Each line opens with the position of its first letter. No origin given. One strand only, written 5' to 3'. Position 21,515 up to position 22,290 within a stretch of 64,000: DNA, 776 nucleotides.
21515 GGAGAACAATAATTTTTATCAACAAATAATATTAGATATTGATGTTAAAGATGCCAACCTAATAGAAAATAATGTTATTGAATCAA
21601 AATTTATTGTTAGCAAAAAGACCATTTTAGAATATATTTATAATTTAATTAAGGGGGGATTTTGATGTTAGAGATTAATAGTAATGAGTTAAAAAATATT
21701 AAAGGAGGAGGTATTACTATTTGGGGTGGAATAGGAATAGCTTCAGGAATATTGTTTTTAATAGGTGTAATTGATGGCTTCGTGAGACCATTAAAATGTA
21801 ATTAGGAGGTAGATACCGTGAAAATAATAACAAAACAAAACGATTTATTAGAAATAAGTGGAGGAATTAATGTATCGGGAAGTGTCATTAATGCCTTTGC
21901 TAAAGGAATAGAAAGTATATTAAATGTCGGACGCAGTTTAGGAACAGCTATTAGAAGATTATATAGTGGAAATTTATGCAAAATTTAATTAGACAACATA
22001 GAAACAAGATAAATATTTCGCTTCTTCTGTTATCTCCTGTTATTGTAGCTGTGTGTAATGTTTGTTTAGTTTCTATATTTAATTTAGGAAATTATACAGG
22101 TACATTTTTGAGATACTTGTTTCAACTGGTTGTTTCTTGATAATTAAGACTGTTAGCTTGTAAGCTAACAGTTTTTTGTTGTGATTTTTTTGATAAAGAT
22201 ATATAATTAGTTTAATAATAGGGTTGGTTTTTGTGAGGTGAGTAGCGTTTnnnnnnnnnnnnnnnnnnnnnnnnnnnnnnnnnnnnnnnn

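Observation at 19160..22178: Unannotated two-peptide class II bacteriocin operon: C39-ABC exporter, mini-accessory protein, two double-glycine peptides and a candidate immunity ORF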

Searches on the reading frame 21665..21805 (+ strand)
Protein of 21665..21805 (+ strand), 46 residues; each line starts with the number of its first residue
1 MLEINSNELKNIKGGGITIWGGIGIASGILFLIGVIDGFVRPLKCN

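Call 3: search_protein_families(library=pfam, proteins=[window:21665-21805:+], max_evalue=1)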
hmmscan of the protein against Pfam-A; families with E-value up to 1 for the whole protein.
window:21665-21805:+ (46 aa): 1 family
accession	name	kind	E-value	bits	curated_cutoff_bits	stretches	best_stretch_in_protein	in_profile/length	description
PF10439.15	Bacteriocin_IIc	-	0.0068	16.8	27.1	1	3-30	6-41/59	Bacteriocin class II with double-glycine leader peptide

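Call 4: search_protein_families(library=ncbifam, proteins=[window:21665-21805:+], max_evalue=1)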
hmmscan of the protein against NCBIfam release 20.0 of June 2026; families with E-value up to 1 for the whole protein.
window:21665-21805:+ (46 aa): 6 families
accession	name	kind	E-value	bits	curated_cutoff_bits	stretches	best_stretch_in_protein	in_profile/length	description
TIGR03949.1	bact_IIb_cerein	subfamily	0.00021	21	21.5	1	3-36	3-42/45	class IIb bacteriocin, lactobin A/cerein 7B family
NF038035.1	lactGalph_entA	subfamily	0.012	15.7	37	1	4-26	1-22/35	lactococcin G-alpha/enterocin 1071A family bacteriocin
TIGR04149.1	GG_sam_targ_CFB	domain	0.026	14.4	25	1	3-26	16-37/43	TIGR04149 family rSAM-modified RiPP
TIGR01847.1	bacteriocin_sig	domain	0.042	14.5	15.7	1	3-15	3-15/15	bacteriocin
NF047798.1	leader_Chryseo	domain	0.11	12.7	23.5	1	7-15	10-18/18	bacteriocin-like protein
NF038034.1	lactGbeta_entB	subfamily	0.27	11.5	37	0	4-39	1-36/38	lactococcin G-beta/enterocin 1071B family bacteriocin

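Call 26: find_homologous_proteins(query=A2, max_evalue=10)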
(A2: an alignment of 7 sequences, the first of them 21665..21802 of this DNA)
Query A2 (7 sequences) (46 aa, profile of the alignment): 250 proteins with E <= 10 among 250 candidates; the best 120 are listed.
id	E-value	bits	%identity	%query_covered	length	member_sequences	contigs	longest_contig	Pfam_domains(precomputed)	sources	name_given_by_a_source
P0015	5.5e-26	108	87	100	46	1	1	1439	-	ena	-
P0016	8.6e-26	107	100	100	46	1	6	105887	-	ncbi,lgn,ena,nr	ncbi:MAG: hypothetical protein IJO43_02350 [Bacilli bacterium]|nr:hypothetical protein [Bacilli bact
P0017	1.0e-25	107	78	100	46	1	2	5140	-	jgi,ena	jgi:lactobin A/cerein 7B family class IIb bacteriocin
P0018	1.5e-25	107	89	100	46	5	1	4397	-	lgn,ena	-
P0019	6.0e-25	105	80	100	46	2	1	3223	-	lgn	-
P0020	8.9e-25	104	87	100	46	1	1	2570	-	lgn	-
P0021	9.6e-25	104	76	100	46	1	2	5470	-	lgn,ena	-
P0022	1.5e-24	104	96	100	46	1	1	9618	-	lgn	-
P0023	3.1e-24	103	80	100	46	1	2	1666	-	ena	-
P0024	4.2e-24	102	80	100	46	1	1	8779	-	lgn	-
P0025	7.7e-24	101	80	100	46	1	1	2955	-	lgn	-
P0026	9.5e-24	101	78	100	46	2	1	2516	-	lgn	-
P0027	3.5e-23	99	76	100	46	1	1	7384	-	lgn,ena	-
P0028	4.7e-23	99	80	100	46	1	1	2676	-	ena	-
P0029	6.5e-23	98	78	100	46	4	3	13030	-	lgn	-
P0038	6.1e-21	92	72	100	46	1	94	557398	-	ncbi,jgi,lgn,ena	-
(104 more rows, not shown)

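Call 28: find_related_loci(query=A2, collection=genome_contigs, flank=6000)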
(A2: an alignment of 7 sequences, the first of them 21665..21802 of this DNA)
Query A2 (46 aa) in genome_contigs; peptide patterns used: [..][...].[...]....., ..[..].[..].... (x = any residue, [..] = any of these).
168 stretches matched a pattern; 16 encode a relative of the query (tblastn E <= 1e-3); 16 distinct loci.
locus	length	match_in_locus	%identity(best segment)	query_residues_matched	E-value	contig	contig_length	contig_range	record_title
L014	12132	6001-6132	63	1-46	2e-14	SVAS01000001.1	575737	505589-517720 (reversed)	MAG: Bacillota bacterium isolate SIG208 NODE_21_length_575737_cov_13.617184, whole genome shotgun sequence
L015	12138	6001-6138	61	1-46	5e-14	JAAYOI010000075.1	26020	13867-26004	MAG: Mollicutes bacterium isolate AS21ysBPME_343 208364_AS21, whole genome shotgun sequence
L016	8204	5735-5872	59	1-46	2e-13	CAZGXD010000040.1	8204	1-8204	MAG TPA_asm: uncultured Muribaculaceae bacterium isolate binchicken_co157_473 genome assembly, contig: NODE_21493_length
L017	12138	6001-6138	59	1-46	2e-13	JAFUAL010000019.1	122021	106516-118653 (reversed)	MAG: Bacilli bacterium isolate RGIG4316 Roe_deer_Duodenum.Co__c153989, whole genome shotgun sequence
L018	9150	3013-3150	57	1-46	2e-13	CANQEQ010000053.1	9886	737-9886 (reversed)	MAG: uncultured Bacilli bacterium isolate Lapin-008__bin17 genome assembly, contig: Lapin-008__NODE_6867_length_9886_cov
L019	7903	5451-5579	64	2-46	2e-13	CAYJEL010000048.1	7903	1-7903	MAG TPA_asm: uncultured Muribaculaceae bacterium isolate ERP123703_co2_118 genome assembly, contig: NODE_6857_length_790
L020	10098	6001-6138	54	1-46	3e-13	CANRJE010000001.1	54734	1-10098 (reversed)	MAG: uncultured Bacilli bacterium isolate Lapin-033__bin8 genome assembly, contig: Lapin-033__NODE_421_length_54734_cov_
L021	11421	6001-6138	59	1-46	1e-12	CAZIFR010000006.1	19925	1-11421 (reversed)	MAG TPA_asm: uncultured Muribaculaceae bacterium isolate SRP294416_co3_757 genome assembly, contig: NODE_4224_length_199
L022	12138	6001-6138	74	1-46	5e-12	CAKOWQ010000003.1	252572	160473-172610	MAG: uncultured Bacilli bacterium isolate REFINED_METABAT215_TOP10_CONTIGS_1500_ASSEMBLY_K77_MERGED__Hadza_MoBio_hadza-A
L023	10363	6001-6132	53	1-45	2e-9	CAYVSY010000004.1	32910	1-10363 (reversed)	MAG TPA_asm: uncultured Muribaculaceae bacterium isolate SRP192927_co2_526 genome assembly, contig: NODE_1659_length_329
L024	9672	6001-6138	83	1-46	2e-8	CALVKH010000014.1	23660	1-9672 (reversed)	MAG: uncultured Bacilli bacterium isolate BRZ_DI__bin68 genome assembly, contig: BRZ_DI__NODE_2122_length_23660_cov_4.71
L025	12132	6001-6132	52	1-46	2e-7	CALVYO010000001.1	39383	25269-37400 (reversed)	MAG: uncultured Bacilli bacterium isolate BRZ_DM__bin25 genome assembly, contig: BRZ_DM__NODE_1516_length_39383_cov_6.82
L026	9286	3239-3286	88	31-46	9e-7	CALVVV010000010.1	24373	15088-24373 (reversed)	MAG: uncultured Bacilli bacterium isolate BRZ_FP__bin56 genome assembly, contig: BRZ_FP__NODE_1617_length_24373_cov_7.26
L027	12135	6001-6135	76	1-45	1e-5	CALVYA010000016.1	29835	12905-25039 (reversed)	MAG: uncultured Bacilli bacterium isolate BRZ_CE__bin6 genome assembly, contig: BRZ_CE__NODE_2225_length_29835_cov_11.77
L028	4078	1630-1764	31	2-46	1e-5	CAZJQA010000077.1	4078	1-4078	MAG TPA_asm: uncultured Muribaculaceae bacterium isolate binchicken_co353_281 genome assembly, contig: NODE_53513_length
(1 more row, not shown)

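Call 62: search_protein_families(library=pfam, proteins=[L015:6165-6827:+], max_evalue=0.001)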
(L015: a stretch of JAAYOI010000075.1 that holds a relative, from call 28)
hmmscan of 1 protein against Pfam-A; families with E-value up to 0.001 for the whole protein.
L015:6165-6827:+ (220 aa): 9 families
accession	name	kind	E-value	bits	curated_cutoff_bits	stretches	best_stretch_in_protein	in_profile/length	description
PF08241.18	Methyltransf_11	-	4.6e-18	66.1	21.2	1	54-146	2-94/95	Methyltransferase domain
PF13649.12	Methyltransf_25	-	6.8e-16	59.2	27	1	53-143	2-97/97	Methyltransferase domain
PF13847.12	Methyltransf_31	-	4.1e-10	40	27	1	51-156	6-119/145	Methyltransferase domain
PF08242.18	Methyltransf_12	-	1.3e-08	35.9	30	1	53-145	1-98/98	Methyltransferase domain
PF13489.12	Methyltransf_23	-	2.1e-08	34.5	27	1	36-197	9-162/164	Methyltransferase domain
PF03848.20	TehB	-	3.8e-06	26.9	20.4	1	44-99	26-81/193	Tellurite resistance protein TehB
PF03141.22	Methyltransf_29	-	4.2e-06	26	23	1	51-157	120-227/506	Putative S-adenosyl-L-methionine-dependent methyltransferase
PF01209.24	Ubie_methyltran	-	2e-05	24.5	20.1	1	34-146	33-150/233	ubiE/COQ5 methyltransferase family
PF01728.25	FtsJ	-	9.3e-05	22.9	24.1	1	41-131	16-117/181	FtsJ-like methyltransferase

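Call 74: search_dna_similar(query=window:21665-21802:+, collection=plasmids, mode=protein, max_evalue=0.1, max_rows=10)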
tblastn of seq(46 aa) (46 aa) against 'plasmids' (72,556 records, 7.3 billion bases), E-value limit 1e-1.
No match.

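Call 81: find_related_loci(query=A2, collection=viral_contigs, flank=5000)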
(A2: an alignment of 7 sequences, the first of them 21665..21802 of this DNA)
Query A2 (46 aa) in viral_contigs; peptide patterns used: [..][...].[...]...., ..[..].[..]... (x = any residue, [..] = any of these).
161 stretches matched a pattern, but none encodes a relative of the query by tblastn (E <= 1e-3).

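Call 82: find_encoding_contigs(protein=P0038, flank=6000, max_places=3)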
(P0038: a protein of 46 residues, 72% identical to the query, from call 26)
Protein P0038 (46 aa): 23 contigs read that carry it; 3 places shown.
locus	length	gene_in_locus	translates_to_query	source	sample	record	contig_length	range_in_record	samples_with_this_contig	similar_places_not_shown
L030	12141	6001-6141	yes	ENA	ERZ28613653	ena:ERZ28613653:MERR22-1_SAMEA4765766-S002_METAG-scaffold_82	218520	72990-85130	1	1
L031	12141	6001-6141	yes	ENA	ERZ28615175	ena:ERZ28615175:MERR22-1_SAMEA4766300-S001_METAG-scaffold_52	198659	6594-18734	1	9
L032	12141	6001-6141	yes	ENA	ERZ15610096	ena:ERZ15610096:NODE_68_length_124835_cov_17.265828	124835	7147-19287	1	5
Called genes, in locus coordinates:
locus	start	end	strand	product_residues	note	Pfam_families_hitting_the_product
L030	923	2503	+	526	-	PF13522:GATase_6, PF13537:GATase_7, PF12481:DUF3700, PF00733:Asn_synthase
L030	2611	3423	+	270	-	PF00565:SNase, PF09479:Flg_new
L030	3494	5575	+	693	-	PF03412:Peptidase_C39, PF00664:ABC_membrane, PF00005:ABC_tran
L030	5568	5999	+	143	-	-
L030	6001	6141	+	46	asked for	-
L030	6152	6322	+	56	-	-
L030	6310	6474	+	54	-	-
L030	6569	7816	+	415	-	PF11104:PilM_2 (faint), PF02491:SHS2_FTSA, PF14450:FtsA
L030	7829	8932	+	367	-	PF00091:Tubulin, PF12327:FtsZ_C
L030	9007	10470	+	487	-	-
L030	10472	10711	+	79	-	-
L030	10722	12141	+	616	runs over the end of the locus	-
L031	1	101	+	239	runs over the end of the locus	-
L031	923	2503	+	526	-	PF13522:GATase_6, PF13537:GATase_7, PF12481:DUF3700 (weak), PF00733:Asn_synthase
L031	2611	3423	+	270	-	PF00565:SNase, PF09479:Flg_new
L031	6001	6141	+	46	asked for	-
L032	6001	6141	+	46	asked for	-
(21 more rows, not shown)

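Call 85: search_protein_families(library=ncbifam, alignment_id=A10, max_evalue=0.01)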
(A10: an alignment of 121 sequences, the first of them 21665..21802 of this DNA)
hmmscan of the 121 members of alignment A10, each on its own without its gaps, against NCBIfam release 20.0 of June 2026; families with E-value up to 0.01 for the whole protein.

A. member 1, window:21665-21802:+ (46 aa): 1 family
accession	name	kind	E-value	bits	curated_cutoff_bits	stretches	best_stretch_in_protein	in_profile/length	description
TIGR03949.1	bact_IIb_cerein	subfamily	0.00021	21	21.5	1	3-36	3-42/45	class IIb bacteriocin, lactobin A/cerein 7B family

B. families by the number of members that match (of 121 scanned): 16 families
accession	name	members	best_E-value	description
TIGR03949.1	bact_IIb_cerein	101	1.8e-07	class IIb bacteriocin, lactobin A/cerein 7B family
TIGR01847.1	bacteriocin_sig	33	0.00014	bacteriocin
NF038035.1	lactGalph_entA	32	7.5e-06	lactococcin G-alpha/enterocin 1071A family bacteriocin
NF038034.1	lactGbeta_entB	31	4.4e-06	lactococcin G-beta/enterocin 1071B family bacteriocin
NF047798.1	leader_Chryseo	7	0.0002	bacteriocin-like protein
NF033456.1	RiPP_CCRG-2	6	0.00012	CCRG-2 family RiPP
NF033214.1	ComC_Streptocco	5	0.00028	competence-stimulating peptide ComC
NF033215.1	BlpC_Streptocco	3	0.00018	quorum-sensing system pheromone BlpC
NF045747.1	MPN313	3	0.00091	MPN313 family protein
TIGR04149.1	GG_sam_targ_CFB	2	0.00055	TIGR04149 family rSAM-modified RiPP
NF033383.2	induct_EntF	2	0.00089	EntF family bacteriocin induction factor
NF038158.1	lant_leader_L1b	1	0.0023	class I lanthipeptide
NF038392.1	div_DrpB_YedR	1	0.0033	cell division protein DrpB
NF000539.0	plantaricin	1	0.0077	plantaricin C family lantibiotic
TIGR03893.1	lant_SP_1948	1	0.009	lichenicidin A2 family type 2 lantibiotic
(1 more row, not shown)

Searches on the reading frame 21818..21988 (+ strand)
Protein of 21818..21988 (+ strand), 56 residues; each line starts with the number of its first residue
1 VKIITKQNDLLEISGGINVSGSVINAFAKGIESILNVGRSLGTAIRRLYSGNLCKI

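Call 3: search_protein_families(library=pfam, proteins=[window:21818-21988:+], max_evalue=1)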
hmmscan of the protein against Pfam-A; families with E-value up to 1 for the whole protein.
window:21818-21988:+ (56 aa): 0 families

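Call 4: search_protein_families(library=ncbifam, proteins=[window:21818-21988:+], max_evalue=1)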
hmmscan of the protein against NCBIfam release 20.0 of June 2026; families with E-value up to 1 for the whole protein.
window:21818-21988:+ (56 aa): 0 families

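Call 27: find_homologous_proteins(query=A3, max_evalue=10)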
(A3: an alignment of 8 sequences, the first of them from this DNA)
Query A3 (8 sequences) (56 aa, profile of the alignment): 158 proteins with E <= 10 among 256 candidates; the best 120 are listed.
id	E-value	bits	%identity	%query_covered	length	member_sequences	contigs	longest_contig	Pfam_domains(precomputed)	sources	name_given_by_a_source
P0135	1.5e-29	119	59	95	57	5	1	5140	-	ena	-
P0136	2.7e-29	118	84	100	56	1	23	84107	-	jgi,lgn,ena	-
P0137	9.8e-29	116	88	100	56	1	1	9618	-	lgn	-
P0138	1.8e-28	116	80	100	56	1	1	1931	-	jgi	-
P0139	3.2e-28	115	100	100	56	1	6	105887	-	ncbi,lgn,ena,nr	ncbi:MAG: hypothetical protein IJO43_02355 [Bacilli bacterium]|nr:hypothetical protein [Bacilli bact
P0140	9.2e-28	113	56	100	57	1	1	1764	-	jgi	-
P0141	1.5e-27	113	80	100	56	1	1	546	-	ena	-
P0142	2.7e-27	112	55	100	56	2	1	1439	-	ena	-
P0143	6.6e-27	111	52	95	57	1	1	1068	-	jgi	jgi:hypothetical protein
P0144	1.6e-26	109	55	95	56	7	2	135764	-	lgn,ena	-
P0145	2.3e-26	109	55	91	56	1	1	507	-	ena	-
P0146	3.0e-26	109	54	100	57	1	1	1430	-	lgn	-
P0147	3.9e-26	108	79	100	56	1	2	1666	-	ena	-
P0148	4.9e-26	108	53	95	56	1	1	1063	-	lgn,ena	-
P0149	1.8e-25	106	55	91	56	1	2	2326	-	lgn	-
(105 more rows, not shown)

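Call 75: search_dna_similar(query=window:21818-21985:+, collection=plasmids, mode=protein, max_evalue=0.1, max_rows=10)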
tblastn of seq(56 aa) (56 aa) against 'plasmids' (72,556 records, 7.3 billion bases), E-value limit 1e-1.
No match.

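Call 76: predict_structure(alignment_id=A8)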
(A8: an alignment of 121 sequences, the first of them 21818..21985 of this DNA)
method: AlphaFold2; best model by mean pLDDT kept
length: 56 residues; sequences in the alignment: 121
mean_pLDDT: 73.1   pTM: 0.41
mean pLDDT of the five models: 73.1, 72.6, 72.0, 71.9, 71.6
residues with pLDDT >= 90: 12; 70-90: 17; 50-70: 26; < 50: 1
segments of 3 or more residues with pLDDT < 50: none
pLDDT, mean of each block of 10 residues (from residue 1): 55 56 84 93 86 60
secondary structure, 60 per line:
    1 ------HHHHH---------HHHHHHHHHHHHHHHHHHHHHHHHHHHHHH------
elements in order: H7-11 H21-50

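Call 86: search_protein_families(library=ncbifam, alignment_id=A8, max_evalue=0.01)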
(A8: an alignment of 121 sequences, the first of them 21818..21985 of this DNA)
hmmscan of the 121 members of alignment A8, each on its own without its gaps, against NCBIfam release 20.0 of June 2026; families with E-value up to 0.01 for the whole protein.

A. member 1, window:21818-21985:+ (56 aa): 0 families

B. families by the number of members that match (of 121 scanned): 13 families
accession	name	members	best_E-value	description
TIGR03949.1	bact_IIb_cerein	12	0.00077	class IIb bacteriocin, lactobin A/cerein 7B family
NF038034.1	lactGbeta_entB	3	0.00053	lactococcin G-beta/enterocin 1071B family bacteriocin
NF038035.1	lactGalph_entA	2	0.00012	lactococcin G-alpha/enterocin 1071A family bacteriocin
TIGR01847.1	bacteriocin_sig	2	0.0013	bacteriocin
NF002813.0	PRK02958.1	2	0.003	Sec-independent protein translocase subunit TatA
TIGR01411.1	tatAE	2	0.0036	twin-arginine translocase TatA/TatE family subunit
TIGR04149.1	GG_sam_targ_CFB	1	3.1e-05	TIGR04149 family rSAM-modified RiPP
TIGR03893.1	lant_SP_1948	1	0.00026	lichenicidin A2 family type 2 lantibiotic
NF038158.1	lant_leader_L1b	1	0.00089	class I lanthipeptide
NF009381.0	PRK12740.1-5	1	0.0021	elongation factor G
NF047798.1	leader_Chryseo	1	0.0025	bacteriocin-like protein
NF046113.1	BLP_Lacticasei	1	0.0045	bacteriocin-like peptide, LSEI_2386 family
NF009891.0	PRK13351.1-1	1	0.0056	elongation factor G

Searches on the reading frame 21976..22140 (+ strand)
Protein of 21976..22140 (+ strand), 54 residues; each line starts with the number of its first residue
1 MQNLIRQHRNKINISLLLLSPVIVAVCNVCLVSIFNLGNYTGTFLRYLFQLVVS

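Call 3: search_protein_families(library=pfam, proteins=[window:21976-22140:+], max_evalue=1)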
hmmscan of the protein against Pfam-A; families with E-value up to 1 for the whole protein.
window:21976-22140:+ (54 aa): 0 families

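Call 4: search_protein_families(library=ncbifam, proteins=[window:21976-22140:+], max_evalue=1)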
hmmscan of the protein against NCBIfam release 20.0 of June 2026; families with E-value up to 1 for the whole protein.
window:21976-22140:+ (54 aa): 0 families

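Call 68: list_cluster_members(proteins=[window:21976-22137:+, window:21665-21802:+, window:21818-21985:+])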
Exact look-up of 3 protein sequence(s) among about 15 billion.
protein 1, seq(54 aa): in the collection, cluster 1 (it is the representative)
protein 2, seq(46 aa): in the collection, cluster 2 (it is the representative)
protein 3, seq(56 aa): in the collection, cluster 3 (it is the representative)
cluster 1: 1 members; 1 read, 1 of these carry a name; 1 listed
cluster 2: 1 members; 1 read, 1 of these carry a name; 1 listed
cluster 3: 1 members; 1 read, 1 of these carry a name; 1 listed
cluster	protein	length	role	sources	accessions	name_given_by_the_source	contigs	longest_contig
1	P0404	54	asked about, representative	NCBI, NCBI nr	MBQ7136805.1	MAG: hypothetical protein IJO43_02360 [Bacilli bacterium] | hypothetical protein [Bacilli bacterium]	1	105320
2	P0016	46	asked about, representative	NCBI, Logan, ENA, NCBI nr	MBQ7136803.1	MAG: hypothetical protein IJO43_02350 [Bacilli bacterium] | hypothetical protein [Bacilli bacterium]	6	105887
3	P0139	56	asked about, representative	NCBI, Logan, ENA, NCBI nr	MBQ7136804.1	MAG: hypothetical protein IJO43_02355 [Bacilli bacterium] | hypothetical protein [Bacilli bacterium]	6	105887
